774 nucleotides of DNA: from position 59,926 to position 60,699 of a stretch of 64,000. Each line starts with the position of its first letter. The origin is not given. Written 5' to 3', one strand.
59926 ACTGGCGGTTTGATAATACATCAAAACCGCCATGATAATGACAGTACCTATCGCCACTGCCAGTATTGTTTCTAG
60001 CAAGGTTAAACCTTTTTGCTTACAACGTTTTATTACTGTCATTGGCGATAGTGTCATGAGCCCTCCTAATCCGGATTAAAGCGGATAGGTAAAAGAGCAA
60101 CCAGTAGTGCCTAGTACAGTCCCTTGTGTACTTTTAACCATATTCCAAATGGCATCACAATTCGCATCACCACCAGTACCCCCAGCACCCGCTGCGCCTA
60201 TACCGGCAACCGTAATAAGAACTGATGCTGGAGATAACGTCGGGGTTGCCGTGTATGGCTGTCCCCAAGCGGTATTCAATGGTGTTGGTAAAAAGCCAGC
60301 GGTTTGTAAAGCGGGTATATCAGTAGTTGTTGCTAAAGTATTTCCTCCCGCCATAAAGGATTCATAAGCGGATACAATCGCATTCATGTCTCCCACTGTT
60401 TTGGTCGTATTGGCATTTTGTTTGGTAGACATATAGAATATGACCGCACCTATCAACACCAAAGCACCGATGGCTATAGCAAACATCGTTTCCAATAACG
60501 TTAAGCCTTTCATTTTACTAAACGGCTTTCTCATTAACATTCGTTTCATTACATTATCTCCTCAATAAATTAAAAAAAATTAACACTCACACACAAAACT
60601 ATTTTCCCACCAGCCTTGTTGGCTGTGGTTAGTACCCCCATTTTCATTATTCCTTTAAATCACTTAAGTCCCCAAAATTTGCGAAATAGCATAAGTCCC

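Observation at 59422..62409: Orphan type-IVb-like pilus module: three pilin paralogs plus one platform protein, with no ATPase, secretin or peptidase nearby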

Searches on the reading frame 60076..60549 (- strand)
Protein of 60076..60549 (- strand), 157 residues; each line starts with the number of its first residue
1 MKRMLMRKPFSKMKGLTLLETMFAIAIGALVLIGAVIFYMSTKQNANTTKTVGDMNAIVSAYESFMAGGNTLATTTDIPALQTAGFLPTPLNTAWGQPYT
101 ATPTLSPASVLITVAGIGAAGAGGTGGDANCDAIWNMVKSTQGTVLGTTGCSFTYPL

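Call 3: search_protein_families(library=pfam, proteins=[window:60076-60549:-], max_evalue=1)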
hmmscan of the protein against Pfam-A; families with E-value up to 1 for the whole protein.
window:60076-60549:- (157 aa): 3 families
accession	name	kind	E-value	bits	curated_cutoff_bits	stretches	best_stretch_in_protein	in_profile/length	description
PF07963.17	N_methyl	-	0.00015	21.6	21.2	1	12-35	3-26/27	Prokaryotic N-terminal methylation motif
PF18142.6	SLATT_fungal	-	0.18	12.4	26.5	1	17-68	14-67/121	SMODS and SLOG-associating 2TM effector domain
PF00746.26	Gram_pos_anchor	-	0.62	10.5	20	1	21-46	17-42/43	LPXTG cell wall anchor motif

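Call 4: search_protein_families(library=ncbifam, proteins=[window:60076-60549:-], max_evalue=1)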
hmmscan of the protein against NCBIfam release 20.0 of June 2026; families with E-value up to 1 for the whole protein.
window:60076-60549:- (157 aa): 5 families
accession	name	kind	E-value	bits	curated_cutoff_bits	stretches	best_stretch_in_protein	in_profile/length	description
NF007848.0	PRK10557.1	equivalog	0.00052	19.4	120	1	11-49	8-46/192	prepilin peptidase-dependent protein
TIGR01710.1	typeII_sec_gspG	equivalog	0.00071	19.6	88.85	1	14-99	1-86/134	type II secretion system major pseudopilin GspG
NF041013.1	T4P_ComGE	equivalog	0.014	15.5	49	1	12-70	2-58/83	competence type IV pilus minor pilin ComGE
TIGR01707.1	gspI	equivalog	0.053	14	44.35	1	15-47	1-32/101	type II secretion system minor pseudopilin GspI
TIGR01711.1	gspJ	equivalog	0.25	11.1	64.85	1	14-50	1-37/192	type II secretion system minor pseudopilin GspJ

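Call 61: search_solved_structures(query=A3, max_evalue=10, show_alignments=3)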
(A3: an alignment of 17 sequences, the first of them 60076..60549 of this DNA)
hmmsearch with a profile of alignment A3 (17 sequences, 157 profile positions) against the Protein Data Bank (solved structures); distinct sequences matched with E-value up to 10: 18.
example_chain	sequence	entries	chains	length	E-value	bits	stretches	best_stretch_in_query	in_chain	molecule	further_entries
9egp_A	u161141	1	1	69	0.0001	25.6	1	8-69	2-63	Geopilin domain 1 protein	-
7tgg_A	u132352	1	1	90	0.00014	25.2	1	4-72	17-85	Geopilin domain 1 protein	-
8uhf_A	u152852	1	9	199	0.00065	23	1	17-135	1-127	Toxin co-regulated pilin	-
5wda_A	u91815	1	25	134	0.001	22.4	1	18-115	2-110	General secretion pathway protein G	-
8tob_GA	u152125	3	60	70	0.0094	19.2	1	18-75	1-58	Fimbrial protein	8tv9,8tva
9iuf_A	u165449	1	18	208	0.016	18.5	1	17-89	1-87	CFA/III pilin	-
3gn9_A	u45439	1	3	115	0.055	16.7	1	44-117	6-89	Type II secretory pathway, pseudopilin EpsG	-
8pfb_G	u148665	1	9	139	0.059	16.6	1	18-83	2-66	Type IV pilin PilE1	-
1avy_A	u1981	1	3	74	0.075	16.3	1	47-103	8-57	FIBRITIN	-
3fu1_A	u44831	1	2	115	0.095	15.9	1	44-116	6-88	General secretion pathway protein G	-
4lw9_A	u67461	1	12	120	0.14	15.4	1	44-116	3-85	Type II secretion system protein G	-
9laa_A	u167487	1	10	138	0.15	15.3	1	5-67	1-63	Type IV pilin protein PilA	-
2m7g_A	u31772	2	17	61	0.16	15.2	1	18-72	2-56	Geopilin domain 1 protein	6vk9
2kep_A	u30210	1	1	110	0.63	13.3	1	45-107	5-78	General secretion pathway protein G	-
8tj2_C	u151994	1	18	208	0.7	13.1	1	18-73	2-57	Type IV major pilin protein PilA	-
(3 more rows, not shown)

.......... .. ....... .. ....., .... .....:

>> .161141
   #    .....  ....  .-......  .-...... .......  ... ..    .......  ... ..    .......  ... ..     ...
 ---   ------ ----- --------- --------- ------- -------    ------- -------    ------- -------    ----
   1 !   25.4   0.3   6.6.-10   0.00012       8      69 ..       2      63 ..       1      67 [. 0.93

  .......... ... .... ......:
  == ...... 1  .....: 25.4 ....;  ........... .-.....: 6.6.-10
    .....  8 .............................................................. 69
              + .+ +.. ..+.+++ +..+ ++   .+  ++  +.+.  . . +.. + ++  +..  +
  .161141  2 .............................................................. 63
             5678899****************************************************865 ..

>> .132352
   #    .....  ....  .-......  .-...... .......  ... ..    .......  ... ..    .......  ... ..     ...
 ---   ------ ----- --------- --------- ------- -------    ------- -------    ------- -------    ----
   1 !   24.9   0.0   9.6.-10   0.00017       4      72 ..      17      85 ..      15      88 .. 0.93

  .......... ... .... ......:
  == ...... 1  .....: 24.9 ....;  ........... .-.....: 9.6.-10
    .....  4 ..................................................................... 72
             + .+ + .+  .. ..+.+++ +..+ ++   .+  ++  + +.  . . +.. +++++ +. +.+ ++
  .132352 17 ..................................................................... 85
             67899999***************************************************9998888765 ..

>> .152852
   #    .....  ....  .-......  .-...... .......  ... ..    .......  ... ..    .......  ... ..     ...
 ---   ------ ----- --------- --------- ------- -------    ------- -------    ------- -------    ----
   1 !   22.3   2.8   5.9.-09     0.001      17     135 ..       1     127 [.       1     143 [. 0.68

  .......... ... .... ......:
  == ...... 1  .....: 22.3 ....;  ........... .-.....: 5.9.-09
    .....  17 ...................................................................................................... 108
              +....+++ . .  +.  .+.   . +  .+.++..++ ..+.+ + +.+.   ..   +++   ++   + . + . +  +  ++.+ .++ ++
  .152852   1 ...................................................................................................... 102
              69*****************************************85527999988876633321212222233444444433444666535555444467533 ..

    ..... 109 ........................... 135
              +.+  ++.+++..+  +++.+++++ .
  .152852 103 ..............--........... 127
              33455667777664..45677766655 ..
